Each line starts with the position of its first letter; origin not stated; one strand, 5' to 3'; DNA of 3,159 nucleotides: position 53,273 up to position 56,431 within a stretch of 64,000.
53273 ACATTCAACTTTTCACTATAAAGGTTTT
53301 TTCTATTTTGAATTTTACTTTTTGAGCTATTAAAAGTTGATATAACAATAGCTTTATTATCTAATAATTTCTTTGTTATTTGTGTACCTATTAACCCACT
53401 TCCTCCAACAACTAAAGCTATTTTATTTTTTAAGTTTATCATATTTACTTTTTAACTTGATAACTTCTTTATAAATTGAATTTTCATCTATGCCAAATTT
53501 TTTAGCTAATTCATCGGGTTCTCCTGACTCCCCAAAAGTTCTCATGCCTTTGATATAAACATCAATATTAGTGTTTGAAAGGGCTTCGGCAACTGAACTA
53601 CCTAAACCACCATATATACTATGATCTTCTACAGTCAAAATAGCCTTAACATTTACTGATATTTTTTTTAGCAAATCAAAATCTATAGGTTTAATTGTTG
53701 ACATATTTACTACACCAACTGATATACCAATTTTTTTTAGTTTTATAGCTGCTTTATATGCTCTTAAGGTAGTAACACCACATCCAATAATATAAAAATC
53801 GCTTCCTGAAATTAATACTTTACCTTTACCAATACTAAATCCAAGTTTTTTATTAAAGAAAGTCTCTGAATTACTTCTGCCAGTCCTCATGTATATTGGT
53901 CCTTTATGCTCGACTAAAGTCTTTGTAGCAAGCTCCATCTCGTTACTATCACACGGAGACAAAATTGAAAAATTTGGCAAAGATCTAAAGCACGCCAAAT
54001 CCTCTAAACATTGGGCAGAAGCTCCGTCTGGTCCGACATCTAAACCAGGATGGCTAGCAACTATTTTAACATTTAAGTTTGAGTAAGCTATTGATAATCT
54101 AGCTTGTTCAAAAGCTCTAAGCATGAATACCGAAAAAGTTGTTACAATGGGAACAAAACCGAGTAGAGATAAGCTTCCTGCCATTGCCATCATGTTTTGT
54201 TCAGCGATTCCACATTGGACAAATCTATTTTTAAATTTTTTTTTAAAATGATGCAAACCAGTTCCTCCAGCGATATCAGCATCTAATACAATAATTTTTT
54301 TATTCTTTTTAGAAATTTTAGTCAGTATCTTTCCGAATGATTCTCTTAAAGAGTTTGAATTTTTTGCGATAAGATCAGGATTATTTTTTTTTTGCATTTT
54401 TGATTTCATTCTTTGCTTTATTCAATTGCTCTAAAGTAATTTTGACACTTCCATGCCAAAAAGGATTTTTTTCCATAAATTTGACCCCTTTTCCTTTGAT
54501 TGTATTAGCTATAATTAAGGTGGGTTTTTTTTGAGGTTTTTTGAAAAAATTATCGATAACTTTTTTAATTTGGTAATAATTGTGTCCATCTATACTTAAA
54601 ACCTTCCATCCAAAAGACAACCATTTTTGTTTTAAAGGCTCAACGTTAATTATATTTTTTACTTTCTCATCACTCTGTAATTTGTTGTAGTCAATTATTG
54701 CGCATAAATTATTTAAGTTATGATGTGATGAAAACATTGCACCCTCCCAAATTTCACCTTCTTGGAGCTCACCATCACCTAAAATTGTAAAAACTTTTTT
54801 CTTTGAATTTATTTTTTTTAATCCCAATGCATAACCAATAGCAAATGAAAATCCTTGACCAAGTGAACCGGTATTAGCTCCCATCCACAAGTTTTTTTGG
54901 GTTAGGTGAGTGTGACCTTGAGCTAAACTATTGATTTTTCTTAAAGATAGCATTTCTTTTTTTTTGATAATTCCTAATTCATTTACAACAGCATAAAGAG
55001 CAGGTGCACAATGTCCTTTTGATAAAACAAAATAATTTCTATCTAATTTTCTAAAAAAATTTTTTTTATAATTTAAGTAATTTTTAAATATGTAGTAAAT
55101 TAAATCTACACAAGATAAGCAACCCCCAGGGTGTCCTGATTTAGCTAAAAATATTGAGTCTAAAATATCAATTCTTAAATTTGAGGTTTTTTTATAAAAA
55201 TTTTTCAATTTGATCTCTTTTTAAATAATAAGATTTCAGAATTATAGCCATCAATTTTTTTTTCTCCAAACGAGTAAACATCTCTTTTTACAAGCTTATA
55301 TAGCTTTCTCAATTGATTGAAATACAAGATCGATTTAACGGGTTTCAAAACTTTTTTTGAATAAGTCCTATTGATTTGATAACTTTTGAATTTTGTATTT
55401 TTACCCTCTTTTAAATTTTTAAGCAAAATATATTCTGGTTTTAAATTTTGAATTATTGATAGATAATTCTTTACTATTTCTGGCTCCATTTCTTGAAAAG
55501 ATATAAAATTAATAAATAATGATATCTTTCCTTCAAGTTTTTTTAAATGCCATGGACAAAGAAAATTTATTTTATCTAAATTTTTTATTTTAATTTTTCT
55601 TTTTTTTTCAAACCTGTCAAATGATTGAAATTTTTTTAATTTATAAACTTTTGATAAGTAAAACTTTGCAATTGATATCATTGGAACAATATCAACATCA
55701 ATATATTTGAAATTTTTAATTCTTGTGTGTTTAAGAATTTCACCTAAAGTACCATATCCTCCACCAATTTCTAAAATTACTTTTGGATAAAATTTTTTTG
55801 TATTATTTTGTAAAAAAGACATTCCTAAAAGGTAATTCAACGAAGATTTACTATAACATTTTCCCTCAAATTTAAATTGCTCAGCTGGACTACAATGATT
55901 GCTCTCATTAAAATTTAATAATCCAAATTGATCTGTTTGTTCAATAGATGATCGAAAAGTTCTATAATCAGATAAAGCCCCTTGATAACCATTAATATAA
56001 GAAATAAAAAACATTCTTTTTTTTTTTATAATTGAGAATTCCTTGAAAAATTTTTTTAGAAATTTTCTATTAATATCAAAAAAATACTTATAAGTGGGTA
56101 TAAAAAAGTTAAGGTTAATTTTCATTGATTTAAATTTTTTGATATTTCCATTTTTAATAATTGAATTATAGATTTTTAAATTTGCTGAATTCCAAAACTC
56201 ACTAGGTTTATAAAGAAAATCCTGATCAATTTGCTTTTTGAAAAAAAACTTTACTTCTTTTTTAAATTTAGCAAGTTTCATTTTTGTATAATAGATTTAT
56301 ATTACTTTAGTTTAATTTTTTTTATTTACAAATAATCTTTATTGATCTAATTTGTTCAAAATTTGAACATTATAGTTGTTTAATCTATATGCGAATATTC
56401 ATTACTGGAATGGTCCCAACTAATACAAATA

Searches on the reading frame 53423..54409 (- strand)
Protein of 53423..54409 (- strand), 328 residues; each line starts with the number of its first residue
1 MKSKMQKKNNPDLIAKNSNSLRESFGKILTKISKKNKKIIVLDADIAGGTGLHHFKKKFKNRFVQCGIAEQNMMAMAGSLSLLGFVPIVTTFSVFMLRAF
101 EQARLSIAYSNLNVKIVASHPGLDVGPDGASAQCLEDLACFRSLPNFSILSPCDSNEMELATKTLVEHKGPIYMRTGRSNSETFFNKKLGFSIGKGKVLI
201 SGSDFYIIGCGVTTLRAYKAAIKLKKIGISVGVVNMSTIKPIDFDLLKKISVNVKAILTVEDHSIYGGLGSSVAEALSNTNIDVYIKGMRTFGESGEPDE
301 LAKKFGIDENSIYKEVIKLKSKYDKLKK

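Call 13: search_protein_families(library=pfam, proteins=[window:53423-54409:-])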
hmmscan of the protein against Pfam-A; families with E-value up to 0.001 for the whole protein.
window:53423-54409:- (328 aa): 4 families
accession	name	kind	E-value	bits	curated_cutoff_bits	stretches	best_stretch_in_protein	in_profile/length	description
PF02779.29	Transket_pyr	-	6.1e-38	130.6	27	1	20-180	4-171/174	Transketolase, pyrimidine binding domain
PF02780.25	Transketolase_C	-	7.3e-25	87.7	25.9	1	194-312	1-124/124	Transketolase, C-terminal domain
PF17147.9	PFOR_II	-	1.5e-06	28.9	27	1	204-285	2-86/102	Pyruvate:ferredoxin oxidoreductase core domain II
PF22613.1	Transketolase_C_1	-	3.3e-05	24.5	27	1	203-308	12-113/113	Transketolase-like TK C-terminal domain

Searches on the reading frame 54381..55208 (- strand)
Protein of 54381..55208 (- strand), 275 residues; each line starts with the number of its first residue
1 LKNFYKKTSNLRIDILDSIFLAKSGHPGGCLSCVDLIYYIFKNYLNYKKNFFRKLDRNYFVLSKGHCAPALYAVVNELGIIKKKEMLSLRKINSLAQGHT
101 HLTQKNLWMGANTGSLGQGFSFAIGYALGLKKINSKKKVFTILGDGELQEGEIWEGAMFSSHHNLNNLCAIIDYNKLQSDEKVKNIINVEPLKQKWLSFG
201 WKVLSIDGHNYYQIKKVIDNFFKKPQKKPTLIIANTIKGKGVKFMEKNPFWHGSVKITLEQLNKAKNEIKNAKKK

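Call 13: search_protein_families(library=pfam, proteins=[window:54381-55208:-])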
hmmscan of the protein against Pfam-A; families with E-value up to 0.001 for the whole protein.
window:54381-55208:- (275 aa): 4 families
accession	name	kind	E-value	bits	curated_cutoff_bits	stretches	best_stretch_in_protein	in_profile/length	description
PF00456.26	Transketolase_N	-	9.7e-37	127.1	22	1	9-254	7-261/334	Transketolase, thiamine diphosphate binding domain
PF13292.11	DXP_synthase_N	-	1.7e-06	28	21.2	1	84-185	83-181/274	1-deoxy-D-xylulose-5-phosphate synthase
PF00676.26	E1_dh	-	0.0002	20.9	22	1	101-173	88-159/300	Dehydrogenase E1 component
PF02775.26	TPP_enzyme_C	-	0.00029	21.1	21.9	0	99-150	12-60/151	Thiamine pyrophosphate enzyme, C-terminal TPP binding domain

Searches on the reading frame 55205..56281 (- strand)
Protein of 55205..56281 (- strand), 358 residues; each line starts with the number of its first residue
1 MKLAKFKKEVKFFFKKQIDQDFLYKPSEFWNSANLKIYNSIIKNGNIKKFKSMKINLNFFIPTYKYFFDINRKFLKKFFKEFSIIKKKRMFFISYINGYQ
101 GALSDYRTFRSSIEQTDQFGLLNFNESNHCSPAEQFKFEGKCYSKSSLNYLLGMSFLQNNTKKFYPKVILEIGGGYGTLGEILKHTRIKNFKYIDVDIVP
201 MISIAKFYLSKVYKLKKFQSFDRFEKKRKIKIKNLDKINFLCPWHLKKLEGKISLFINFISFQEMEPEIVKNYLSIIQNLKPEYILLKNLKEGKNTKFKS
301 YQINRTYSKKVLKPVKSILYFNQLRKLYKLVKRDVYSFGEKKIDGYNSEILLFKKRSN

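Call 13: search_protein_families(library=pfam, proteins=[window:55205-56281:-])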
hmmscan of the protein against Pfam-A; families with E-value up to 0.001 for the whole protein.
window:55205-56281:- (358 aa): 0 families

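Call 55: find_homologous_proteins(query=window:55205-56281:-, max_evalue=1e-10)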
Query window:55205-56281:- (358 aa): 1020 proteins with E <= 1e-10 among 4690 candidates; the best 120 are listed.
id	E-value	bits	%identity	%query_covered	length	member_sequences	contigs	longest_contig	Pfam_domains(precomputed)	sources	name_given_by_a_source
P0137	2.7e-222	755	98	100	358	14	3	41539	-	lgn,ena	-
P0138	2.5e-173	594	77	99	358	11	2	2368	-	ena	-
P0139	3.1e-120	420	59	99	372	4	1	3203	-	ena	-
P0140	1.3e-112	395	54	100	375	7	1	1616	-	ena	-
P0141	4.6e-111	390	56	99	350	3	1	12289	-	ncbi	-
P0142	8.3e-110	386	53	99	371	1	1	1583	-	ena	-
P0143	2.1e-77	279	41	97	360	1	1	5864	-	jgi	-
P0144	4.2e-76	275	42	95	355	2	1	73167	-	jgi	jgi:putative sugar O-methyltransferase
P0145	6.7e-76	274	43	99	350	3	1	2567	-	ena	-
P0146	1.5e-75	273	40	97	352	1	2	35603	-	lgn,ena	-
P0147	2.6e-75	272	41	97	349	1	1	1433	-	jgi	-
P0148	6.0e-75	271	42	94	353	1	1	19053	-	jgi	jgi:putative sugar O-methyltransferase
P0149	7.3e-75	271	42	97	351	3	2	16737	-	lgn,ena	-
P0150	2.2e-74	269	40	97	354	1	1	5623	-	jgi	jgi:putative sugar O-methyltransferase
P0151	3.5e-74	268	45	96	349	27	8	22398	-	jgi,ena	-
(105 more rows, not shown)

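Call 56: find_encoding_contigs(protein=P0141, flank=10000, max_places=3)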
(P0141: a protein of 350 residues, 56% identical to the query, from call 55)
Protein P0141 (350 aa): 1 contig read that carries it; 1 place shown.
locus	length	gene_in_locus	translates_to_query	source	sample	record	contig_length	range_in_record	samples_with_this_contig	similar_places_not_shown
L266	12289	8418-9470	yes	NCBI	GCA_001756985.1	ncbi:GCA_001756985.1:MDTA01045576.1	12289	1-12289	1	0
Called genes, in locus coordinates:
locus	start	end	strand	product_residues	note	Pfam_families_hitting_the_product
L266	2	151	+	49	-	?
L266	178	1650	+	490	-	PF00501:AMP-binding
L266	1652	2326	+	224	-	PF08889:WbqC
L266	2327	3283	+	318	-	PF00551:Formyl_trans_N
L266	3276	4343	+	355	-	-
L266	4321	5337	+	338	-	PF03102:NeuB, PF08666:SAF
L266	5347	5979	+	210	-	PF05175:MTS, PF13847:Methyltransf_31 (weak), PF08241:Methyltransf_11 (weak), PF08242:Methyltransf_12 (weak), PF13649:Methyltransf_25 (weak)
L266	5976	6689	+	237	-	PF02348:CTP_transf_3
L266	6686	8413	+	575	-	PF27859:LIC12162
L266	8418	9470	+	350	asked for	-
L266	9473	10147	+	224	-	PF02348:CTP_transf_3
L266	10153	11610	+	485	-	-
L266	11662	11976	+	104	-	PF12802:MarR_2 (weak), PF13412:HTH_24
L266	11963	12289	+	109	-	?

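Call 57: find_encoding_contigs(protein=P0139, flank=4000, max_places=3)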
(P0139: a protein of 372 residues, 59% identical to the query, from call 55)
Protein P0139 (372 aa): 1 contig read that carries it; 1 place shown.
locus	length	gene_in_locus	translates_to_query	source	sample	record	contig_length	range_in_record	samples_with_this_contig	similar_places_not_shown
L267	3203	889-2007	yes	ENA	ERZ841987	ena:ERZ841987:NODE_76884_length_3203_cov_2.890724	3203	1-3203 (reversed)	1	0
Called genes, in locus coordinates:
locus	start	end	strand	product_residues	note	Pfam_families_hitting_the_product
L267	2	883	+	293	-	?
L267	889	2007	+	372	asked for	-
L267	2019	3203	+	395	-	?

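Call 58: find_encoding_contigs(protein=P0138, flank=4000, max_places=3)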
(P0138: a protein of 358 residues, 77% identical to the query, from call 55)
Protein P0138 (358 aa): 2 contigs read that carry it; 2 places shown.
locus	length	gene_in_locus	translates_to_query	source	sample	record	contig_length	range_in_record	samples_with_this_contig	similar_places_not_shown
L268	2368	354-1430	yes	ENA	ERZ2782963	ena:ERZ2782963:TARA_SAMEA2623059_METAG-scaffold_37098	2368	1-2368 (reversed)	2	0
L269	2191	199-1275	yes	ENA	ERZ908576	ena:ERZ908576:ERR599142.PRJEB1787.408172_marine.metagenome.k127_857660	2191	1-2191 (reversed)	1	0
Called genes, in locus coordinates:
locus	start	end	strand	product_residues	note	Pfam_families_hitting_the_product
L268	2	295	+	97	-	?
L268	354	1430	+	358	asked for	-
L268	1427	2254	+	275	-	PF00456:Transketolase_N, PF13292:DXP_synthase_N (faint)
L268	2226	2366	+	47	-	?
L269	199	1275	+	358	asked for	-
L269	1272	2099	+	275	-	PF00456:Transketolase_N, PF13292:DXP_synthase_N (faint)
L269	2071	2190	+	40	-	?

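Call 60: search_protein_families(library=ncbifam, proteins=[window:55205-56281:-], max_evalue=0.001)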
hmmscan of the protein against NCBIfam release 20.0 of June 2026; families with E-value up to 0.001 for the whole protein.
window:55205-56281:- (358 aa): 1 family
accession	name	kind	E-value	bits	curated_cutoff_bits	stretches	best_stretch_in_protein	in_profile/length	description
TIGR04371.1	methyltran_NanM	subfamily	2.4e-58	197.9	44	1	23-289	3-273/273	putative sugar O-methyltransferase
